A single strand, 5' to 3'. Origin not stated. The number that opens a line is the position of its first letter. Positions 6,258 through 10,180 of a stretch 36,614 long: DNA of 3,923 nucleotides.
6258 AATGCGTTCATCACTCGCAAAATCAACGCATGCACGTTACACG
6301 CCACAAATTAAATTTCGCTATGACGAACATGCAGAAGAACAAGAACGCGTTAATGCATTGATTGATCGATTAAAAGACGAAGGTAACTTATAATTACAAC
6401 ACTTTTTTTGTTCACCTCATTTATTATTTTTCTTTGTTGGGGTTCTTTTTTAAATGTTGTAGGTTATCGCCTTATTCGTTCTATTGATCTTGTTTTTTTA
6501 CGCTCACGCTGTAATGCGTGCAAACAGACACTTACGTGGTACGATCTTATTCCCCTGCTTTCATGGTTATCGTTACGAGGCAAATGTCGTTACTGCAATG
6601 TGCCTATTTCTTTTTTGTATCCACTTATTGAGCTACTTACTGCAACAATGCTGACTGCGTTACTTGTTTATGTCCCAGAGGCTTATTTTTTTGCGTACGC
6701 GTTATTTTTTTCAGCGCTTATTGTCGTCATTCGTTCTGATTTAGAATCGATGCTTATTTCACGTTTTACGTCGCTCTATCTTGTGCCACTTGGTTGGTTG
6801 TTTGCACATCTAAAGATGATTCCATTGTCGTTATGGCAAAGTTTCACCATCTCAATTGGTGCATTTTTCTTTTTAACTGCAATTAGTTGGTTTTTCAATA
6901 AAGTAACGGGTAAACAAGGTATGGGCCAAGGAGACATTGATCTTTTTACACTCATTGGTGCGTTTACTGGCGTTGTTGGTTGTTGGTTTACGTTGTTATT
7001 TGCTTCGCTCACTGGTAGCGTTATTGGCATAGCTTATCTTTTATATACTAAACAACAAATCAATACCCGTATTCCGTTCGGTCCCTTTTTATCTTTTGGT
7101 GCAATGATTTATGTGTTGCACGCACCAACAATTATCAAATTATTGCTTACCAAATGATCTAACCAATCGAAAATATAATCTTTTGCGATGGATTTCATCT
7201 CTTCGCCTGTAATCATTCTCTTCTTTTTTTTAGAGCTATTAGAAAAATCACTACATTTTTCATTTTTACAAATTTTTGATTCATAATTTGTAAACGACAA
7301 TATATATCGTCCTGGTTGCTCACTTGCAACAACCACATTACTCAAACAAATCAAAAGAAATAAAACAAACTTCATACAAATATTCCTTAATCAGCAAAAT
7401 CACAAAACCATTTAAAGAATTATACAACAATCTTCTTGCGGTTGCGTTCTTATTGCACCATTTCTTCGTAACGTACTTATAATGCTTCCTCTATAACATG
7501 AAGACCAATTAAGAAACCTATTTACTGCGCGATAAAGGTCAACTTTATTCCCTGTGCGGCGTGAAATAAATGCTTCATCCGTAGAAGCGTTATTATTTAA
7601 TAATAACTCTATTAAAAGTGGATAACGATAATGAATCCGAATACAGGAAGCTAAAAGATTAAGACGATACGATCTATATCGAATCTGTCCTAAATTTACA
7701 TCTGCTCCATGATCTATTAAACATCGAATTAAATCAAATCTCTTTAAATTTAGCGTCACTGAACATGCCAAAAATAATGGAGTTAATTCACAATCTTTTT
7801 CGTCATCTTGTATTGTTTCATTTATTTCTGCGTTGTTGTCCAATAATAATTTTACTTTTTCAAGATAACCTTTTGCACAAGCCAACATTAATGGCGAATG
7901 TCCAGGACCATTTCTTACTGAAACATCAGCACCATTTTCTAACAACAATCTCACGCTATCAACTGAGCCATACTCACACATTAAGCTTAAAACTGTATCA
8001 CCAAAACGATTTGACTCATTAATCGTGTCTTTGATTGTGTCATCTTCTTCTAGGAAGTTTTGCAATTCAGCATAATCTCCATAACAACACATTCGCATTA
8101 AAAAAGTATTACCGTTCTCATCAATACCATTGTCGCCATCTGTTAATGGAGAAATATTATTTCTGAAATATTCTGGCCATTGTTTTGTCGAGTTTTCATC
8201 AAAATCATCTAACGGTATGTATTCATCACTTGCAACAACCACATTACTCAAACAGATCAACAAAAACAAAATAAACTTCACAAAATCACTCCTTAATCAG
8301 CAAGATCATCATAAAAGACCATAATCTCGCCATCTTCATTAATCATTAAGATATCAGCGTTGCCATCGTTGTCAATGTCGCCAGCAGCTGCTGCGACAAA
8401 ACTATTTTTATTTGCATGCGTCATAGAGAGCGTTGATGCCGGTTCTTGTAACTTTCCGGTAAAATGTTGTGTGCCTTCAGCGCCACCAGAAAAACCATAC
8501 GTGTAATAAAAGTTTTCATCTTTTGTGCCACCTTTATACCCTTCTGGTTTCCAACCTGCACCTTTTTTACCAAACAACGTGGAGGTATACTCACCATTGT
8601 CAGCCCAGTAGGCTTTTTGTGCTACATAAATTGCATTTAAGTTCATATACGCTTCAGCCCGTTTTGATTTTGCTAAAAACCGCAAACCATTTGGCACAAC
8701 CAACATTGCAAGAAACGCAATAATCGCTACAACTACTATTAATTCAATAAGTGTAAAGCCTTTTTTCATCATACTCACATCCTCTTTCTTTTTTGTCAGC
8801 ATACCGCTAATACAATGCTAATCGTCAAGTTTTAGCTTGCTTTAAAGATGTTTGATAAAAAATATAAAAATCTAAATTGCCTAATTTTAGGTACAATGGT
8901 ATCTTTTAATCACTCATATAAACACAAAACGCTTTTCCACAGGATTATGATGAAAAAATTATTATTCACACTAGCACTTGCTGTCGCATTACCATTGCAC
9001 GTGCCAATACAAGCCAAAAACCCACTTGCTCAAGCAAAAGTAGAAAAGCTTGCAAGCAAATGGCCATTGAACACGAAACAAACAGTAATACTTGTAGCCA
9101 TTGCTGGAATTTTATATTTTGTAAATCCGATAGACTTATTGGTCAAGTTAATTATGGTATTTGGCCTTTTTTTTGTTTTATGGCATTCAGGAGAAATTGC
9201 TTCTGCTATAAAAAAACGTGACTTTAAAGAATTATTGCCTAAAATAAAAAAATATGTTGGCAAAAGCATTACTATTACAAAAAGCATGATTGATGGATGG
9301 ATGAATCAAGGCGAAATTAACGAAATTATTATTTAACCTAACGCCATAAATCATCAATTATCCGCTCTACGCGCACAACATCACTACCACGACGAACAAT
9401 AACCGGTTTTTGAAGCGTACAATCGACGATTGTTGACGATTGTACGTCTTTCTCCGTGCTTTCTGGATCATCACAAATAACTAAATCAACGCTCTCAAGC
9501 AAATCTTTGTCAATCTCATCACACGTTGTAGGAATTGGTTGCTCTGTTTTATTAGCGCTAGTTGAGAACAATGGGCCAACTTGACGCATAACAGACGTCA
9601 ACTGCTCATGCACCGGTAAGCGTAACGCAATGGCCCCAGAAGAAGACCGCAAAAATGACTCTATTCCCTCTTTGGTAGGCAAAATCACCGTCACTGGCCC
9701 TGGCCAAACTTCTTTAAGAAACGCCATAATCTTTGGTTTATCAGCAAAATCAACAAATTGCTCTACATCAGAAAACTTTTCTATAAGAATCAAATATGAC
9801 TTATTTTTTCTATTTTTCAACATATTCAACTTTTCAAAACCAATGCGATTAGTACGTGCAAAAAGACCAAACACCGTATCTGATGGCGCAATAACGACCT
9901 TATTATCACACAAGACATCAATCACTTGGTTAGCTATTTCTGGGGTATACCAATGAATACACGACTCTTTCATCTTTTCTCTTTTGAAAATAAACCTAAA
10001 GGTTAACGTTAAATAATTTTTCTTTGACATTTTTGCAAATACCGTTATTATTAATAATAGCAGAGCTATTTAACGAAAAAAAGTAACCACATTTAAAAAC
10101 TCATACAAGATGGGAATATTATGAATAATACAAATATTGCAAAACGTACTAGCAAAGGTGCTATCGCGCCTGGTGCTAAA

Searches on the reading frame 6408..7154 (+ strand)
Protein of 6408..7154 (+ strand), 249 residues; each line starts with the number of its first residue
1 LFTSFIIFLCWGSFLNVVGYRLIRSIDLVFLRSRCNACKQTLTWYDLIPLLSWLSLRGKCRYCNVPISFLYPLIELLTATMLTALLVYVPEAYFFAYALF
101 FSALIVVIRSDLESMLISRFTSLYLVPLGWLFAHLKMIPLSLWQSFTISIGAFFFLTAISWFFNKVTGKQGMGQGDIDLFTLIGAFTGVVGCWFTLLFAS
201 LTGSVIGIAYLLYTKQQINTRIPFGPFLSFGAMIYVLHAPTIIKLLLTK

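Call 26: search_protein_families(library=pfam, proteins=[window:6408-7154:+], max_evalue=0.001)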
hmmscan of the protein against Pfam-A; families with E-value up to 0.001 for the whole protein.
window:6408-7154:+ (249 aa): 2 families
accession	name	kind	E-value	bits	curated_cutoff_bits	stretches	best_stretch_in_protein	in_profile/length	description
PF06750.18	A24_N_bact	-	1.2e-29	102.6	23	1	9-87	4-82/84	Bacterial Peptidase A24 N-terminal domain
PF01478.23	Peptidase_A24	-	2e-13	51.1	26.5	1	99-208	2-104/104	Type IV leader peptidase family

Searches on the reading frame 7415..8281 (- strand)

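Call 26: search_protein_families(library=pfam, proteins=[window:7415-8281:-], max_evalue=0.001)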
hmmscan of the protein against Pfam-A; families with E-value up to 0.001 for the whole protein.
window:7415-8281:- (289 aa): 6 families
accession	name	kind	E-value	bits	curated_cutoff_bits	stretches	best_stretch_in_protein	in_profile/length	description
PF12796.13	Ank_2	-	3.1e-24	85.8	27.3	2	61-156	1-89/90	Ankyrin repeats (3 copies)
PF00023.36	Ank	-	9.4e-21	73.2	21.1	2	94-124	2-32/33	Ankyrin repeat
PF13606.12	Ank_3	-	8e-17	59.8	22.3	1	127-154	2-29/30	Ankyrin repeat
PF13857.12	Ank_5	-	1e-12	48.5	27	2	113-155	1-44/56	Ankyrin repeats (many copies)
PF13637.12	Ank_4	-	3.3e-11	43.6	22.7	1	102-147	5-50/50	Ankyrin repeats (many copies)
PF24521.3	Ank_KRIT1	-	0.00045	20.4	80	1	58-158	19-115/149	KRIT1 ankyrin-repeats domain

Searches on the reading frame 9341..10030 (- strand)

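Call 26: search_protein_families(library=pfam, proteins=[window:9341-10030:-], max_evalue=0.001)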
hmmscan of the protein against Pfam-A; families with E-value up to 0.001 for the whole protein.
window:9341-10030:- (230 aa): 1 family
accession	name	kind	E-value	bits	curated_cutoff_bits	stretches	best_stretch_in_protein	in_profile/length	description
PF01300.24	Sua5_yciO_yrdC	-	2.7e-37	128.4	25.1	1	39-215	2-178/178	Telomere recombination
